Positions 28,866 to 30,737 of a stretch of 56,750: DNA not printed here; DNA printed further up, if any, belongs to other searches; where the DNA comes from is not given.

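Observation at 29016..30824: Capsid-internal MuF protein carries a RelA/SpoT-like C-terminal domain, and a convergent 82-aa ORF overlaps its 3' end as a candidate toxin/immunity pair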

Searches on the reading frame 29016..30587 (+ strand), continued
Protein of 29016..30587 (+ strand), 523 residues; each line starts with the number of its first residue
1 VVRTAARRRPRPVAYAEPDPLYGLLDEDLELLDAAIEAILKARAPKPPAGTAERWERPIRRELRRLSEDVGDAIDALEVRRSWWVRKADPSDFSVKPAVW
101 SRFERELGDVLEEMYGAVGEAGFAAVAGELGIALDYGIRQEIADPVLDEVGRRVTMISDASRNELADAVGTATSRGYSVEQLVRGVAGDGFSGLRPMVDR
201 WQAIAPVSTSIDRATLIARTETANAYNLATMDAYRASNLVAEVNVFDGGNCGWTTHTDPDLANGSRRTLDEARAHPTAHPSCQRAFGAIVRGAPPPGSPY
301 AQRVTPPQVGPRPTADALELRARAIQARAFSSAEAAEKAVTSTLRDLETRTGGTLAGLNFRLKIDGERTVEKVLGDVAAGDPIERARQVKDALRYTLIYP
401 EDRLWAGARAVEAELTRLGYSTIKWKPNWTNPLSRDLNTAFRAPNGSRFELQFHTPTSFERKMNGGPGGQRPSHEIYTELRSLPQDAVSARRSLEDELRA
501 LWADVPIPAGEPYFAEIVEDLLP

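Call 47: get_annotated_region(hit=H9, flank=2000)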
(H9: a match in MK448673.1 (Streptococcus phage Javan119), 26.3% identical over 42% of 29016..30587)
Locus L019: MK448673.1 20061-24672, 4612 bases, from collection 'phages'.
description: Streptococcus phage Javan119, complete genome.
organism: Streptococcus phage Javan119 (NCBI taxid 2547988)
taxonomy: Viruses; Duplodnaviria; Heunggongvirae; Uroviricota; Caudoviricetes
host: Streptococcus dysgalactiae ATCC_27957; source: -; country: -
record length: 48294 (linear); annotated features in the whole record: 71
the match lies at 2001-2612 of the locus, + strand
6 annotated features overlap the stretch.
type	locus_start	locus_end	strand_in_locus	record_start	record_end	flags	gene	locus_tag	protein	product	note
CDS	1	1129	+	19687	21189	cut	-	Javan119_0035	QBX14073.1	portal protein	-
CDS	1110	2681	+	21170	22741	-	-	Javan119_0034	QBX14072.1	hypothetical protein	Phi Mu50B-like protein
CDS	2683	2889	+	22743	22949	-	-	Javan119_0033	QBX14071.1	hypothetical protein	-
CDS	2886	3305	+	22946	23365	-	-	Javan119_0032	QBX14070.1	guanosine-3',5'-bis(diphosphate) 3'-pyrophosphohydrolase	-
CDS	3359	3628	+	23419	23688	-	-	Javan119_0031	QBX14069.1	hypothetical protein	-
CDS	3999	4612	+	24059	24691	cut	-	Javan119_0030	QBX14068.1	hypothetical protein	FIG01114710: hypothetical protein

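Call 48: get_annotated_region(hit=H16, flank=2000)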
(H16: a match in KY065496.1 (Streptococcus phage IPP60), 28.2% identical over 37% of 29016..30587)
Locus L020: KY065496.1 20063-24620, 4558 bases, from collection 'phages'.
description: Streptococcus phage IPP60, complete genome.
organism: Streptococcus phage IPP60 (NCBI taxid 1916196)
taxonomy: Viruses; Duplodnaviria; Heunggongvirae; Uroviricota; Caudoviricetes
host: Streptococcus pneumoniae 6A/2; source: -; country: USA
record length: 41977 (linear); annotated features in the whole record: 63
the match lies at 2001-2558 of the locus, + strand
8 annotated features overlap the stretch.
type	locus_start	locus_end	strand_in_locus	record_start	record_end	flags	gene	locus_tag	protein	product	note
CDS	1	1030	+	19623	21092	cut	-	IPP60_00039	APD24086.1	portal protein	portal protein, SPP1 family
CDS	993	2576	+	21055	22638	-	-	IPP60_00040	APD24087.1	putative head morphogenesis protein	phage putative head morphogenesis protein, SPP1 gp7 family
CDS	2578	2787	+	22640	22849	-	-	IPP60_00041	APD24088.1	hypothetical protein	-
CDS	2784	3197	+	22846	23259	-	-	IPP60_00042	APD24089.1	metal dependent phosphohydrolase, HD region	-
CDS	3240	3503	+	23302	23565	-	-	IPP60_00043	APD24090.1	hypothetical protein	prophage Lp2 protein 33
CDS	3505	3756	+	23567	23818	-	-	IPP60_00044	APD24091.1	hypothetical protein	gp37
CDS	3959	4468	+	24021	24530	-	-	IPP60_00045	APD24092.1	scaffold protein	-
CDS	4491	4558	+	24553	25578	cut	-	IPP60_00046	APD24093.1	carbohydrate-binding family V/XII protein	-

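Call 66: predict_structure(alignment_id=A5)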
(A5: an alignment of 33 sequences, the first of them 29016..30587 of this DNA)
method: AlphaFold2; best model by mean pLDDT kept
length: 523 residues; sequences in the alignment: 33
mean_pLDDT: 82.7   pTM: 0.54
mean pLDDT of the five models: 82.7, 81.0, 78.8, 77.1, 71.7
residues with pLDDT >= 90: 233; 70-90: 180; 50-70: 77; < 50: 33
segments of 3 or more residues with pLDDT < 50: 1-10, 206-209, 252-258, 307-314
pLDDT, mean of each block of 10 residues (from residue 1): 46 53 67 60 70 92 94 86 76 92 96 92 85 80 78 92 92 92 91 88 56 85 89 88 70 45 73 72 68 68 55 62 81 90 97 91 83 89 85 96 97 98 96 97 94 98 95 95 93 98 96 91 61
secondary structure, 60 per line:
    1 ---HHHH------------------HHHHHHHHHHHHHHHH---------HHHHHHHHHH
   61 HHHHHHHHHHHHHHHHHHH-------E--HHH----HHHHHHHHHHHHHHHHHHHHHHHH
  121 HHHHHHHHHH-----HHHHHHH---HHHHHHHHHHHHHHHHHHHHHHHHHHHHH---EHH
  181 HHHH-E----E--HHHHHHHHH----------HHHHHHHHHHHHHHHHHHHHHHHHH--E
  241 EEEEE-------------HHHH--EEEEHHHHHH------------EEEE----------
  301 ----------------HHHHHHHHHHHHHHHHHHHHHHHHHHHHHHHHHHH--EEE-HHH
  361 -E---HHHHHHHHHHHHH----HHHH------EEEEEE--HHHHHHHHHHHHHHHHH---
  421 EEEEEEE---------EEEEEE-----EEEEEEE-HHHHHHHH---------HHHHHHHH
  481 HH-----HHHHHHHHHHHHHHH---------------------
elements in order: H4-7 H26-41 H51-79 H97-130 H136-142 H146-174 H179-184 H194-202 H213-237 E240-245 H259-262 E265-268 H269-274 E287-290 H317-351 E354-356 H366-378 H383-386 E393-398 H401-417 E421-427 E437-442 E448-454 H456-463 H473-482 H488-502

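Call 70: fold_search(model_id=the predicted structure, library=pdb)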
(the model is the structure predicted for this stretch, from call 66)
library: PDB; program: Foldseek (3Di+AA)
matches with E <= 10: 350; with E <= 0.001: 7
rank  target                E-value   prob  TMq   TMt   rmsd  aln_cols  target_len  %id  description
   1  8vx3_A                3.5e-10  1.00  0.30  0.71   3.4       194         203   27  Structure of an exported small alarmone synthetase from Streptomyces albidoflavus (released 2025-02-05)
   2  8vx3_C                3.8e-10  1.00  0.31  0.73   3.2       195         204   27  Structure of an exported small alarmone synthetase from Streptomyces albidoflavus (released 2025-02-05)
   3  8vx3_B                4.2e-10  1.00  0.31  0.74   3.0       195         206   27  Structure of an exported small alarmone synthetase from Streptomyces albidoflavus (released 2025-02-05)
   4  8vx3_D                4.2e-09  1.00  0.26  0.67   3.7       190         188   23  Structure of an exported small alarmone synthetase from Streptomyces albidoflavus (released 2025-02-05)
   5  6ox6_A                1.1e-06  1.00  0.26  0.62   4.3       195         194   22  Crystal structure of the complex between the Type VI effector Tas1 and its immunity protein (released 2019-09-18)
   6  5ded_E                6.4e-04  1.00  0.23  0.52   5.5       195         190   11  Crystal structure of the small alarmone synthethase 1 from Bacillus subtilis bound to its product pppGpp (released 2015-10-28)
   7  7qpr_C                7.8e-04  0.98  0.20  0.16  22.2       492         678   10  Structure of full length SpoT (released 2023-01-18)
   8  6ewz_B                1.1e-03  1.00  0.24  0.52   5.3       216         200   14  Crystal structure of RelP (SAS2) from Staphylococcus aureus bound to AMPCPP and GTP in the pre-catalytic state (released 2018-01-24)
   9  3l9d_B                1.2e-03  1.00  0.24  0.55   4.8       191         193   13  The Crystal Structure of smu.1046c from Streptococcus mutans UA159 (released 2011-01-12)
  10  6fgj_A                1.3e-03  1.00  0.24  0.55   4.8       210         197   13  Crystal structure of the small alarmone synthethase 2 from Staphylococcus aureus (released 2018-02-07)
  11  6ex0_A                1.5e-03  1.00  0.22  0.53   8.6       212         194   15  Crystal structure of RelP (SAS2) from Staphylococcus aureus bound to pppGpp in the post-catalytic state (released 2018-01-24)
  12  6ewz_A                1.6e-03  1.00  0.25  0.55   5.0       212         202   13  Crystal structure of RelP (SAS2) from Staphylococcus aureus bound to AMPCPP and GTP in the pre-catalytic state (released 2018-01-24)
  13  7qpr_D                1.6e-03  0.97  0.20  0.16  22.9       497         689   10  Structure of full length SpoT (released 2023-01-18)
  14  5ded_B                2.1e-03  1.00  0.22  0.51   5.6       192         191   12  Crystal structure of the small alarmone synthethase 1 from Bacillus subtilis bound to its product pppGpp (released 2015-10-28)
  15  6fgx_B                2.2e-03  1.00  0.22  0.50   4.9       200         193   12  Crystal structure of the small alarmone synthethase 2 from Staphylococcus aureus bound to AMPCPP (released 2018-02-07)
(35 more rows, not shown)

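Call 73: search_protein_families(library=ncbifam, proteins=[window:29016-30587:+], max_evalue=0.1)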
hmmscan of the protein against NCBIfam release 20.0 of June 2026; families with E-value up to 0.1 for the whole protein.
window:29016-30587:+ (523 aa): 6 families
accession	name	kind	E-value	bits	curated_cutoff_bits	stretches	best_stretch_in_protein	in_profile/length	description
NF041399.1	XopAD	subfamily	2.8e-20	71.3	2000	1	316-510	1931-2125/2133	XopAD/skwp family type III secretion system effector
NF006608.0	PRK09169.1-2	subfamily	9.7e-15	52.7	2775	1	330-463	1903-2039/2319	hypothetical protein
NF006609.0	PRK09169.1-3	equivalog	6.6e-05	19.7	4552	1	314-464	1934-2090/2417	hypothetical protein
NF006607.0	PRK09169.1-1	subfamily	0.00024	17.9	4152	1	386-462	2533-2611/2974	hypothetical protein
NF006610.0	PRK09169.1-4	subfamily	0.0087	12.6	4299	1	357-508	2674-2817/3056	hypothetical protein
TIGR01641.1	phageSPP1_gp7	domain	0.037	14.4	39.65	1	195-240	16-58/109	minor capsid protein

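Call 77: find_encoding_contigs(protein=P0011, flank=4000, max_places=1)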
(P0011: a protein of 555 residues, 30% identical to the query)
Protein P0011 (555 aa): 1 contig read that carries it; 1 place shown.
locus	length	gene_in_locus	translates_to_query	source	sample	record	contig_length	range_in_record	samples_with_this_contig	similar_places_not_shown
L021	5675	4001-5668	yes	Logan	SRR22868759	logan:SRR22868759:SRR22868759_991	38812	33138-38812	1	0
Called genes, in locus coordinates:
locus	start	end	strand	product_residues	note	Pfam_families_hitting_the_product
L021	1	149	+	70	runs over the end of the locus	-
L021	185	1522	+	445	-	PF17289:Terminase_6C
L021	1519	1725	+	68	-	-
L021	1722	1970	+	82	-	-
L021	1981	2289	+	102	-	-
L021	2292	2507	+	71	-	-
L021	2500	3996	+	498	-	PF05133:SPP1_portal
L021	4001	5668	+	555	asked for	PF04233:Phage_Mu_F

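Call 78: find_encoding_contigs(protein=P0013, flank=4000, max_places=1)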
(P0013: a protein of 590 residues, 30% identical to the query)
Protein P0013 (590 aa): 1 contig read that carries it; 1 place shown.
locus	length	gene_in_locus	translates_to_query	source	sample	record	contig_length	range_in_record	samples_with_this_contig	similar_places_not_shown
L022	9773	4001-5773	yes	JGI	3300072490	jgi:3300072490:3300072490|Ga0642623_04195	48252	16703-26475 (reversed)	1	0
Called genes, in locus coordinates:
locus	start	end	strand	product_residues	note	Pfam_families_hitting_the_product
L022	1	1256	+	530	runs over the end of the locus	-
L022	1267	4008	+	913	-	-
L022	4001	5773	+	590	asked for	-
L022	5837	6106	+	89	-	-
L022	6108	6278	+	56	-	-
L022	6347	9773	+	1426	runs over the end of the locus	PF02834:LigT_PEase (weak), PF10469:AKAP7_NLS (weak), PF13563:2_5_RNA_ligase2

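Call 79: find_encoding_contigs(protein=P0010, flank=4000, max_places=1)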
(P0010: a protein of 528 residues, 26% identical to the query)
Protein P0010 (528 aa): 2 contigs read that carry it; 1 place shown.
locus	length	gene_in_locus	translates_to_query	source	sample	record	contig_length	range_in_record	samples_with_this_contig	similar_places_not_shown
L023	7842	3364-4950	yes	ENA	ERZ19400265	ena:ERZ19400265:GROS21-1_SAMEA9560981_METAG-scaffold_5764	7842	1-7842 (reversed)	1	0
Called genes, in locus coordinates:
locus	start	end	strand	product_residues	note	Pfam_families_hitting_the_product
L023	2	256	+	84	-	?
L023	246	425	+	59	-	-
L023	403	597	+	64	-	-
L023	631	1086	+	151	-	-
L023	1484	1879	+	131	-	PF00436:SSB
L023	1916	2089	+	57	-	-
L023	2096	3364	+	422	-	PF21919:P23-45_portal_barrel, PF06074:Portal_Mu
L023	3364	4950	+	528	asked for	PF04233:Phage_Mu_F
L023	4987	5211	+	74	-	-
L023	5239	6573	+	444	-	PF14550:Peptidase_S78_2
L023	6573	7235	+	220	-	PF11160:Hva1_TUDOR (faint)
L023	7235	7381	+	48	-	-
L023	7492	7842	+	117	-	?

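Call 81: fold_search(model_id=the predicted structure, library=viral)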
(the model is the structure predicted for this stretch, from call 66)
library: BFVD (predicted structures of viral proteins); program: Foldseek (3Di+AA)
matches with E <= 10: 432; with E <= 0.001: 35
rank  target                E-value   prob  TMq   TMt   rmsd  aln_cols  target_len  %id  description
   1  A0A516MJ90            4.2e-13  1.00  0.33  0.42  14.1       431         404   19  (no name in the UniProt tables at hand)
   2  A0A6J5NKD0            6.3e-10  1.00  0.30  0.14   3.0       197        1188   26  Uncharacterized protein [uncultured Caudovirales phage]
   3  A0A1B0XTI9            4.7e-09  1.00  0.33  0.23  19.1       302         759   21  (no name in the UniProt tables at hand)
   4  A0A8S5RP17            3.8e-08  1.00  0.29  0.69   3.1       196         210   19  GTP pyrophosphokinase YjbM [virus sp. ctBS918]
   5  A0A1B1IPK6            5.4e-08  1.00  0.38  0.29   7.2       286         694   22  (no name in the UniProt tables at hand)
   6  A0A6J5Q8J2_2          5.6e-07  1.00  0.30  0.15  28.7       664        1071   12  RelA/SpoT [uncultured Caudovirales phage]
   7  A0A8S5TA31            1.6e-06  1.00  0.30  0.70   4.2       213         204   16  Tas1 [Siphoviridae sp. ctprd3]
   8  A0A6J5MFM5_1          2.6e-06  1.00  0.29  0.16  16.1       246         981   18  ART-PolyVal-like domain-containing protein [uncultured Caudovirales phage]
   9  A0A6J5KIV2            4.8e-06  1.00  0.26  0.13  27.1       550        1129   13  DdrB-like domain-containing protein [uncultured Caudovirales phage]
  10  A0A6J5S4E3            1.1e-05  1.00  0.26  0.31  16.7       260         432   17  RelA/SpoT [uncultured Caudovirales phage]
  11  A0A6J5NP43            1.5e-05  1.00  0.28  0.14  24.4       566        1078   14  Uncharacterized protein [uncultured Caudovirales phage]
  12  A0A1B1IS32            1.7e-05  1.00  0.31  0.67   4.7       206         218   24  (no name in the UniProt tables at hand)
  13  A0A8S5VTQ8            3.3e-05  1.00  0.27  0.56   4.8       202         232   17  (no name in the UniProt tables at hand)
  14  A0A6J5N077            9.3e-05  1.00  0.27  0.18  18.9       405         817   14  Bacteriophage/Gene transfer agent portal protein [uncultured Caudovirales phage]
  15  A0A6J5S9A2            1.1e-04  1.00  0.30  0.16  12.2       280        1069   15  Zeta toxin domain containing protein [uncultured Caudovirales phage]
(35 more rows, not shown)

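Call 83: find_related_loci(query=A5, collection=viral_contigs, flank=3000)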
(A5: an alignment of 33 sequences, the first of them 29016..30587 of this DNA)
Query A5 (523 aa) in viral_contigs; peptide patterns used: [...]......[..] (x = any residue, [..] = any of these).
181 stretches matched a pattern; 177 encode a relative of the query (tblastn E <= 1e-3); the best 80 are kept; 80 distinct loci.
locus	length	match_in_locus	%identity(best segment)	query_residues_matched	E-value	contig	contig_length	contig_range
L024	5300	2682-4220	52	12-513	8e-161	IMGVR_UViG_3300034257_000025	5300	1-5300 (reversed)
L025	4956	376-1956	52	5-521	1e-151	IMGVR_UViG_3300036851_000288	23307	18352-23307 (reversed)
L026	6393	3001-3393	43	147-286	5e-26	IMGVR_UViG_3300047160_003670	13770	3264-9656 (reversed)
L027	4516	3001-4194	26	81-518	9e-25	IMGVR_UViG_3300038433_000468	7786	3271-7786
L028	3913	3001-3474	36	325-481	9e-22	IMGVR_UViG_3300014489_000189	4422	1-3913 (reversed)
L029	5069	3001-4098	28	195-510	1e-21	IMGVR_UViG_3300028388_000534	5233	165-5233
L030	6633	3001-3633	29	309-521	3e-21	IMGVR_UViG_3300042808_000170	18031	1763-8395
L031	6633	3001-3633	29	309-521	3e-21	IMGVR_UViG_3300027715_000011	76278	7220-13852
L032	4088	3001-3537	34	330-508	5e-21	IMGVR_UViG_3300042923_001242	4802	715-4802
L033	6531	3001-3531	35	333-510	1e-20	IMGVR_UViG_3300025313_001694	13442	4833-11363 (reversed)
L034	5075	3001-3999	26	151-483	3e-20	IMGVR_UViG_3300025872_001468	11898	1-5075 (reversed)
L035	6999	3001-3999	26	151-483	3e-20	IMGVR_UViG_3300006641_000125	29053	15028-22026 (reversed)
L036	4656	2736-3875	26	139-511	5e-20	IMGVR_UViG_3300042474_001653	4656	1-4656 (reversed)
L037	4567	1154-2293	26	139-511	5e-20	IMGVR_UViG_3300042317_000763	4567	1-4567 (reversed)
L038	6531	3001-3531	36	328-508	8e-20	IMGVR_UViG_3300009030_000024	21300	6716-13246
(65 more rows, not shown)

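Call 102: find_related_loci(query=A5, collection=genome_contigs, flank=4000)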
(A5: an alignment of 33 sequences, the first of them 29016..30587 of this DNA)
Query A5 (523 aa) in genome_contigs; peptide patterns used: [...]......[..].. (x = any residue, [..] = any of these).
211 stretches matched a pattern; 201 encode a relative of the query (tblastn E <= 1e-3); the best 80 are kept; 80 distinct loci.
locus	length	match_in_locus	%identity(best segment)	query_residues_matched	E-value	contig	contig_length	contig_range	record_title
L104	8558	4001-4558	38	316-510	1e-25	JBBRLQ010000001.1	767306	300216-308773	MAG: Polyangiales bacterium isolate La1_maxbin2.053 LA1C_X2.053_k141_755526L_767306_cov_21.9004, whole genome shotgun se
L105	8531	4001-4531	36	327-508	1e-23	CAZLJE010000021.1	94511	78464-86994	MAG TPA_asm: uncultured Terriglobales bacterium isolate SRP272529_co2_10 genome assembly, contig: NODE_250_length_94511_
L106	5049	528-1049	36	332-510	1e-22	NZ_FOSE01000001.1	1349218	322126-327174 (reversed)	Cellulomonas sp. KH9, whole genome shotgun sequence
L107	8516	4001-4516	36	330-510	8e-22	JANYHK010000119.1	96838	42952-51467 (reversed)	MAG: Myxococcales bacterium isolate GL140_1_metabinner_44 GL140_1_k141_2260738, whole genome shotgun sequence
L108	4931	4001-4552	33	319-510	8e-21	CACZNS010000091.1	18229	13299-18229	MAG: uncultured Lachnospiraceae bacterium isolate RUG12780 genome assembly, contig: RUG12780_asm_91, whole genome shotgu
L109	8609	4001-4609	31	295-510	2e-20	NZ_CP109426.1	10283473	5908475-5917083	Nocardia sp. NBC_01499 chromosome, complete genome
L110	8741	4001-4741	30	268-522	2e-20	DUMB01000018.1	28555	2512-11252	MAG TPA_asm: Clostridiaceae bacterium isolate AS04akNAM_34 13014_AS04, whole genome shotgun sequence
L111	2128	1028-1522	36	316-484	1e-20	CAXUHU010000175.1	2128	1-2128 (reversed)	MAG TPA_asm: uncultured Acetobacteraceae bacterium isolate public_SRR14722229_metawrap_bin.1 genome assembly, contig: pu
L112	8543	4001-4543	36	321-510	2e-19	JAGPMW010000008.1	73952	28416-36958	MAG: Selenomonas sp. isolate Gw_UH_bin_41 Gw_UH_83_length_73952_cov_8.934995, whole genome shotgun sequence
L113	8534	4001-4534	32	329-510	6e-19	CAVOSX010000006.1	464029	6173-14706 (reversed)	MAG: uncultured Actinomycetes bacterium isolate MFD00125.bin.1.5 genome assembly, contig: contig_29340, whole genome sho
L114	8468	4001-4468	37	327-481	6e-19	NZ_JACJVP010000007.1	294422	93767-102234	Cohnella nanjingensis strain DSM 28246 contig_7, whole genome shotgun sequence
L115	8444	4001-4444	34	321-483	2e-18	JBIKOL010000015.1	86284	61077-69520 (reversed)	MAG: Candidatus Obscuribacteraceae bacterium isolate ME2014-11-02_3300042937_group5_bin83 Rohwer_bin1404_scaffold_63_c1,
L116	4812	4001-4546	32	330-517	1e-18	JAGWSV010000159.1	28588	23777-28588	MAG: Rhodospirillales bacterium isolate REEB358 k141_1797921, whole genome shotgun sequence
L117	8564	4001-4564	32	318-510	2e-18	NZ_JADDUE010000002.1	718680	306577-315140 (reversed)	Saccharopolyspora sp. HNM0986 NODE_2_length_718680_cov_78.684148_cov_78.684148, whole genome shotgun sequence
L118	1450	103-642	36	328-510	2e-18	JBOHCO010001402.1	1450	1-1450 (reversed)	MAG: Streptosporangiaceae bacterium isolate TC-S_concoct.bin.137_sub k127_721813, whole genome shotgun sequence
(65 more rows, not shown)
